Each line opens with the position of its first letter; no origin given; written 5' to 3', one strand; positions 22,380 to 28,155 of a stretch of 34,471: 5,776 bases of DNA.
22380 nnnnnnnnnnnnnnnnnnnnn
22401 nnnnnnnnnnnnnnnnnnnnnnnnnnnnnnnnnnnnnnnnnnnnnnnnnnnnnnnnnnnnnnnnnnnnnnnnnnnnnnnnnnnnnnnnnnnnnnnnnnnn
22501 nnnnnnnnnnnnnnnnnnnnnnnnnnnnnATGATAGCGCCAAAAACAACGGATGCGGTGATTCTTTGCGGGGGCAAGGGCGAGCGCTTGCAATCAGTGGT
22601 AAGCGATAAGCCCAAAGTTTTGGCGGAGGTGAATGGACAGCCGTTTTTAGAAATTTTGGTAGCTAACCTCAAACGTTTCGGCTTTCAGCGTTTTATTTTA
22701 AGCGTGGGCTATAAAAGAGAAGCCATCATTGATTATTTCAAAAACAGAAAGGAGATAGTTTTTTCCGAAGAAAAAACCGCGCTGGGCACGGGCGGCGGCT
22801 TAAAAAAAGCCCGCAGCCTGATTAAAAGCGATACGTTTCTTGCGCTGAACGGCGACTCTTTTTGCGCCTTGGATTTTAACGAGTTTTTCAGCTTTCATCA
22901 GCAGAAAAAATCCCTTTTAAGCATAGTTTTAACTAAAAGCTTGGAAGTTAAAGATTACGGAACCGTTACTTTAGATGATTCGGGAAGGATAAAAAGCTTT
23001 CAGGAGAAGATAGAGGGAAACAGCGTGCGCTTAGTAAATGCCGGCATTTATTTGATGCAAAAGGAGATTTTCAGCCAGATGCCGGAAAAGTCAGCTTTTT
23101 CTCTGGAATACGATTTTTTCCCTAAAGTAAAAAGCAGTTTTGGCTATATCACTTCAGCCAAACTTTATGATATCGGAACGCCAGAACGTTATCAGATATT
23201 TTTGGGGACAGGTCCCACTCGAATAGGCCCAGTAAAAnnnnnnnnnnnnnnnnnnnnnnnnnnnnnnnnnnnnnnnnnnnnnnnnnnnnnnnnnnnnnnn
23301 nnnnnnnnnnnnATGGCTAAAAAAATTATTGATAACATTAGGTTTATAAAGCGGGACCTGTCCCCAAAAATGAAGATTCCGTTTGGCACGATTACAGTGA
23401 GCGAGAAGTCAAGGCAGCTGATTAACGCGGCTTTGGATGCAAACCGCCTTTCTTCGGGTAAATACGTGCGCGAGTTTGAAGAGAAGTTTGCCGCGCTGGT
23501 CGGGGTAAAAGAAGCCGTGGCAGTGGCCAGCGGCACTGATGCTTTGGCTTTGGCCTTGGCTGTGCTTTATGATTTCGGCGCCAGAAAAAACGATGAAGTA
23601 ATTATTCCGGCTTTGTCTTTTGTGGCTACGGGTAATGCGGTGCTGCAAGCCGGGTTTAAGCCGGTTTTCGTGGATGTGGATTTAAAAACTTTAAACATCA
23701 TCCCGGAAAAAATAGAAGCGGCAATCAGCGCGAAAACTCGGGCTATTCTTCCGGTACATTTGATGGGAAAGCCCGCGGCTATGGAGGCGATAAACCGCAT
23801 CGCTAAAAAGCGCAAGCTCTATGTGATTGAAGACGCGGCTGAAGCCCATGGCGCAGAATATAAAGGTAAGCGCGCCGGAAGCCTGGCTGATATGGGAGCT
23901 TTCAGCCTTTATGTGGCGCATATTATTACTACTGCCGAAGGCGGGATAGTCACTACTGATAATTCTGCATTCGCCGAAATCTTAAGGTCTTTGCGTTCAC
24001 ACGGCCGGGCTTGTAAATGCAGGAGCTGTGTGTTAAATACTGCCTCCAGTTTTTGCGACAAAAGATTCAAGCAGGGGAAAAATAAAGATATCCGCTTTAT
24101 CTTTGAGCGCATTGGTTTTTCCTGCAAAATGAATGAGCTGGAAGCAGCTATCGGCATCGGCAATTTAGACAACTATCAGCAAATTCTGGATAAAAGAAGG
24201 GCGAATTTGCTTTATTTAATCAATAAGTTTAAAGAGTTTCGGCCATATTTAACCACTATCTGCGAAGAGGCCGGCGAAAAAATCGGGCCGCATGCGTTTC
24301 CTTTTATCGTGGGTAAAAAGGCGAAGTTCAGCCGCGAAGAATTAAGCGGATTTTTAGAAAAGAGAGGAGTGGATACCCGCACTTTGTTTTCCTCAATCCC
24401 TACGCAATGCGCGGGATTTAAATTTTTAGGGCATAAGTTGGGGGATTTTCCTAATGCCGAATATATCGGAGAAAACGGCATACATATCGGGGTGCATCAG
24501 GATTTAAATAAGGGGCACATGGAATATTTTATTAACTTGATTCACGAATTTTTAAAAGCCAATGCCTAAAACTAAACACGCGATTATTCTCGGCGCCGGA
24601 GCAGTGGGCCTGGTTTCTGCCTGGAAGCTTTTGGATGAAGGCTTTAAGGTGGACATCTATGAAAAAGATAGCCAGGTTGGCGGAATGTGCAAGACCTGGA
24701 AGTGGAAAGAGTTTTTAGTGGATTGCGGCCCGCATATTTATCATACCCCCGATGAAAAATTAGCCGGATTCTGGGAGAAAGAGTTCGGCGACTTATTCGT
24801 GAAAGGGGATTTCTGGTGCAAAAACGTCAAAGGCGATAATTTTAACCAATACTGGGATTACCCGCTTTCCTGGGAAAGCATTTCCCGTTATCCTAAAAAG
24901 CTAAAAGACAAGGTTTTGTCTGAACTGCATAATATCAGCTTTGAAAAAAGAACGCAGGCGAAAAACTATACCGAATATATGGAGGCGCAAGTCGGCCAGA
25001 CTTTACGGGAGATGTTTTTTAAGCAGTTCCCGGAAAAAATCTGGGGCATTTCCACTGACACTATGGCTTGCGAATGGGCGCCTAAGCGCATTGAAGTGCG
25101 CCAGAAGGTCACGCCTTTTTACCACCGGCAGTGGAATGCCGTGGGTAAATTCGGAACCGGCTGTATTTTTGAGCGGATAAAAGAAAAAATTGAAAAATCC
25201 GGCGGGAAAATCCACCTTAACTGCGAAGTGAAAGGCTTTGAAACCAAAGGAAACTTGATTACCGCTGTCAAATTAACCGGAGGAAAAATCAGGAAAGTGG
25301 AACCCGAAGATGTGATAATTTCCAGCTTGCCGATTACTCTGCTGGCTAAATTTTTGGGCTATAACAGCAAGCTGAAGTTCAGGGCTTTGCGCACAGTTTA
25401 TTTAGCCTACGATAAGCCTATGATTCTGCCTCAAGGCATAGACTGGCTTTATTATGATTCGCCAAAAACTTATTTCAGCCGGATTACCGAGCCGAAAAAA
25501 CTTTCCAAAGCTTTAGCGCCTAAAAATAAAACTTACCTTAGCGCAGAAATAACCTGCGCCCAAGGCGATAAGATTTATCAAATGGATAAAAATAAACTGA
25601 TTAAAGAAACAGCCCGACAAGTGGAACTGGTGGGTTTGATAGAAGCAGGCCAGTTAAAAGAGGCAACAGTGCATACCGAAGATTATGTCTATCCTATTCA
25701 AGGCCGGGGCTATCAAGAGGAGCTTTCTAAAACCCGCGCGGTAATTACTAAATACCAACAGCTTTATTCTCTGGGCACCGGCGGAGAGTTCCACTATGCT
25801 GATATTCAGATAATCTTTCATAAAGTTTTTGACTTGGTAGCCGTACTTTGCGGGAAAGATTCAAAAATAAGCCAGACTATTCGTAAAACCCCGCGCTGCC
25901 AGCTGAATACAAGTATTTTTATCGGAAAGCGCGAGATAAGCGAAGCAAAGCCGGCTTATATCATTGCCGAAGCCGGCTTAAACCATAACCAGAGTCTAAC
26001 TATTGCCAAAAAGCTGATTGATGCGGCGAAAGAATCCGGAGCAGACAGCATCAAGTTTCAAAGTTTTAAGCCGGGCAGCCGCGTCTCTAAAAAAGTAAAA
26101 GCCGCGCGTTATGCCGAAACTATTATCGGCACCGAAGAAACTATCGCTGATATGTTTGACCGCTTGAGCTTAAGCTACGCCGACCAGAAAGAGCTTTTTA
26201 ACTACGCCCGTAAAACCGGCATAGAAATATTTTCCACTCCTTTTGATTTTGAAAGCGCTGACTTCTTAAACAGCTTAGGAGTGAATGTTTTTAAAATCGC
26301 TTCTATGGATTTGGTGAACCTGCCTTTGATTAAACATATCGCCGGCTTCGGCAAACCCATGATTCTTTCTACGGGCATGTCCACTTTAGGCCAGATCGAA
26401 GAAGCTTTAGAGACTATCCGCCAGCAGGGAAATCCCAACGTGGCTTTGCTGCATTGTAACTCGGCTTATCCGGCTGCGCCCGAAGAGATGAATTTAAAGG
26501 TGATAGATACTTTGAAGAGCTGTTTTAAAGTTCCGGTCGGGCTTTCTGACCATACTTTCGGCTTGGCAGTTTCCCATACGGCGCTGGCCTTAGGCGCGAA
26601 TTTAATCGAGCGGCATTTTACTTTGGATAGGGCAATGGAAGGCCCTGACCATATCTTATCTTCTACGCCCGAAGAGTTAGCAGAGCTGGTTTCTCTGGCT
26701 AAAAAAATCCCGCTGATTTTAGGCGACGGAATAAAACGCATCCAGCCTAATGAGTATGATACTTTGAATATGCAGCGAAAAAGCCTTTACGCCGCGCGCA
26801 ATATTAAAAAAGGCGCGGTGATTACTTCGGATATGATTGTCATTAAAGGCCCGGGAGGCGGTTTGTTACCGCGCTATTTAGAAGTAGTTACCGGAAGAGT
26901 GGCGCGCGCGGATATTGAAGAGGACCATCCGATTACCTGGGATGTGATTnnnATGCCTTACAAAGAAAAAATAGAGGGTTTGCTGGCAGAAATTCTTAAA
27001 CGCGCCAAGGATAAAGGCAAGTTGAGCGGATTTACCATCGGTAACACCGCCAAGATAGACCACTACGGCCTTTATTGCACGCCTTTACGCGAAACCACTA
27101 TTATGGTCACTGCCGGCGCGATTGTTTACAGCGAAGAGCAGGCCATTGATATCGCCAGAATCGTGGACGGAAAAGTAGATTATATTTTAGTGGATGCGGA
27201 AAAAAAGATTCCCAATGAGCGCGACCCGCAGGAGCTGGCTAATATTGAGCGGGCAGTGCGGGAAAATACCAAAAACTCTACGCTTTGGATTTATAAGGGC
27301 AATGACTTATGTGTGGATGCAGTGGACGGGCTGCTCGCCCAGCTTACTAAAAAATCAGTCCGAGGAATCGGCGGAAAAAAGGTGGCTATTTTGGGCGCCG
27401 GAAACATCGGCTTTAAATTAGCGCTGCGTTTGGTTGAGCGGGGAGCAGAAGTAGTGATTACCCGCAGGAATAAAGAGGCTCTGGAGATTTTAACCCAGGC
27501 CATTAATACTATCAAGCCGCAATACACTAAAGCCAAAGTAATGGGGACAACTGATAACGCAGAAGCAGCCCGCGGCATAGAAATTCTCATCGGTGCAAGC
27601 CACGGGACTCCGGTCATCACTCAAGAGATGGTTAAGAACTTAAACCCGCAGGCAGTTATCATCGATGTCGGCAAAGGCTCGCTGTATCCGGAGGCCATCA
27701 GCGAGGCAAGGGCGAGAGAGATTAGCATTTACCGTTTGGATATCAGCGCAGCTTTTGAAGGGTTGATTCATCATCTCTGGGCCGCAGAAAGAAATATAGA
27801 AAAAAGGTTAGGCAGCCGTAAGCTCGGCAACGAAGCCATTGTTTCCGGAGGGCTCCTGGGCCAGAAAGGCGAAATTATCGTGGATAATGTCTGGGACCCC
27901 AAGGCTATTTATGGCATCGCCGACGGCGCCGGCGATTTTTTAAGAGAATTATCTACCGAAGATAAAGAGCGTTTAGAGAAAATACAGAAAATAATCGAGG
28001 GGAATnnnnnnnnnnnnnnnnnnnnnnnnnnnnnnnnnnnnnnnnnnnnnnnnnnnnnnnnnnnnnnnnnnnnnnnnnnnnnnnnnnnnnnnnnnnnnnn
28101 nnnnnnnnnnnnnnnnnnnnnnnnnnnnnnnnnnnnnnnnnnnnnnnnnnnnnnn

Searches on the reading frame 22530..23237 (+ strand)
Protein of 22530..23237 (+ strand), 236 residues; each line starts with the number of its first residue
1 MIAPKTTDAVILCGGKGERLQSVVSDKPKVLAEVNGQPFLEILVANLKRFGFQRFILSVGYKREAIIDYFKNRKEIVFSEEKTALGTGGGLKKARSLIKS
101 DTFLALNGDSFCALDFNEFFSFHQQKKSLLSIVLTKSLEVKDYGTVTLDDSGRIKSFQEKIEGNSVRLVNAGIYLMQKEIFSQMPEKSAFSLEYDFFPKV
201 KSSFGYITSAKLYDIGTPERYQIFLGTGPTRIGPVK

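Call 8: search_protein_families(library=pfam, proteins=[window:22530-23237:+], max_evalue=0.001)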
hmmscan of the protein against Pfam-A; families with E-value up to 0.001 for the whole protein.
window:22530-23237:+ (236 aa): 2 families
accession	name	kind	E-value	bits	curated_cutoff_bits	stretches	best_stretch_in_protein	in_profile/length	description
PF00483.29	NTP_transferase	-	1.6e-25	90.6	21.2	1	9-200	2-209/245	Nucleotidyl transferase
PF12804.13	NTP_transf_3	-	7.8e-12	46.1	27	1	9-109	1-95/160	MobA-like NTP transferase domain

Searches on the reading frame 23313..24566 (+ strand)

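Call 8: search_protein_families(library=pfam, proteins=[window:23313-24566:+], max_evalue=0.001)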
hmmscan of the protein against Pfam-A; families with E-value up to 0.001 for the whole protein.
window:23313-24566:+ (418 aa): 4 families
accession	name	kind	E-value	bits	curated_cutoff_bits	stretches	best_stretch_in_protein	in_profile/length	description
PF01041.23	DegT_DnrJ_EryC1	-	2.7e-97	326.7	19.8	1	31-408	5-357/360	DegT/DnrJ/EryC1/StrS aminotransferase family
PF00155.27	Aminotran_1_2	-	3.5e-07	30.2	19.7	1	34-176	27-187/361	Aminotransferase class I and II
PF01053.26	Cys_Met_Meta_PP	-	1.4e-05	24.3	27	1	53-181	55-180/381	Cys/Met metabolism PLP-dependent enzyme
PF01212.27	Beta_elim_lyase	-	3.9e-05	23.6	27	1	35-176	18-170/288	Beta-eliminating lyase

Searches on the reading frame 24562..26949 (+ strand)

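Call 8: search_protein_families(library=pfam, proteins=[window:24562-26949:+], max_evalue=0.001)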
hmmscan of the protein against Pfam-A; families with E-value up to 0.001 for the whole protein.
window:24562-26949:+ (796 aa): 8 families
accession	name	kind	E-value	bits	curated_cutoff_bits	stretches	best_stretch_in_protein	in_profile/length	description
PF03102.20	NeuB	-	5.2e-90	301.5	22.1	1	485-725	1-241/241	NeuB family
PF13450.12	NAD_binding_8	-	1.4e-15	57.7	21.9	1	9-72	1-66/68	NAD(P)-binding Rossmann-like domain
PF01593.30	Amino_oxidase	-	2.1e-15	57.4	19.8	1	16-358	3-366/443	Flavin containing amine oxidoreductase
PF08666.17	SAF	-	8.2e-11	42.7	21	1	740-795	2-61/63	SAF domain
PF03275.19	GLF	-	7.8e-09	36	26.3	1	152-345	2-174/203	UDP-galactopyranose mutase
PF01266.30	DAO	-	7.8e-08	32.6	27.9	1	7-41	2-37/353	FAD dependent oxidoreductase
PF03486.20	HI0933_like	-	0.00021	21.2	50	0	6-40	2-36/244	HI0933-like protein Rossmann domain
PF00070.33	Pyr_redox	-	0.00094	20.1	22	0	202-239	42-80/82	Pyridine nucleotide-disulphide oxidoreductase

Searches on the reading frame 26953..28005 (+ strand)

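Call 8: search_protein_families(library=pfam, proteins=[window:26953-28005:+], max_evalue=0.001)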
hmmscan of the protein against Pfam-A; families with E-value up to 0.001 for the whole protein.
window:26953-28005:+ (351 aa): 12 families
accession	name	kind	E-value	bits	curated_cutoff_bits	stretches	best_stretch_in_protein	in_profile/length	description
PF03807.23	F420_oxidored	-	4.6e-10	40.4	21.6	1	143-240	1-92/94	NADP oxidoreductase coenzyme F420-dependent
PF01210.29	NAD_Gly3P_dh_N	-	5.1e-08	33.5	23.1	1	143-243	1-106/158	NAD-dependent glycerol-3-phosphate dehydrogenase N-terminus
PF01262.27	AlaDh_PNT_C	-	5.4e-08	33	23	1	135-239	22-128/214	Alanine dehydrogenase/PNT, C-terminal domain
PF01488.26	Shikimate_DH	-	7.4e-08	33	24.3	1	131-240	2-112/138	Shikimate / quinate 5-dehydrogenase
PF03446.21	NAD_binding_2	-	2.5e-07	31.3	21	1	143-244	1-97/161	NAD binding domain of 6-phosphogluconate dehydrogenase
PF02826.25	2-Hacid_dh_C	-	3e-07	30.4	25.1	1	134-263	29-152/178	D-isomer specific 2-hydroxyacid dehydrogenase, NAD binding domain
PF02737.24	3HCDH_N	-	1.3e-05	25.6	22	1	143-209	1-67/180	3-hydroxyacyl-CoA dehydrogenase, NAD binding domain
PF02254.24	TrkA_N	-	1.8e-05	25.5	23.8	1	144-237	1-93/116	TrkA-N domain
PF07991.19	KARI_N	-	0.00012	22.1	20.6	1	140-236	3-91/165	Acetohydroxy acid isomeroreductase, NADPH-binding domain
PF07992.20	Pyr_redox_2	-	0.00014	21.8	26.1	1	132-186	141-187/291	Pyridine nucleotide-disulphide oxidoreductase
PF02882.25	THF_DHG_CYH_C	-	0.00015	21.5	27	0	197-242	68-110/160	Tetrahydrofolate dehydrogenase/cyclohydrolase, NAD(P)-binding domain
PF00106.31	adh_short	-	0.00034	20.6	26.6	1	143-192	2-52/195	short chain dehydrogenase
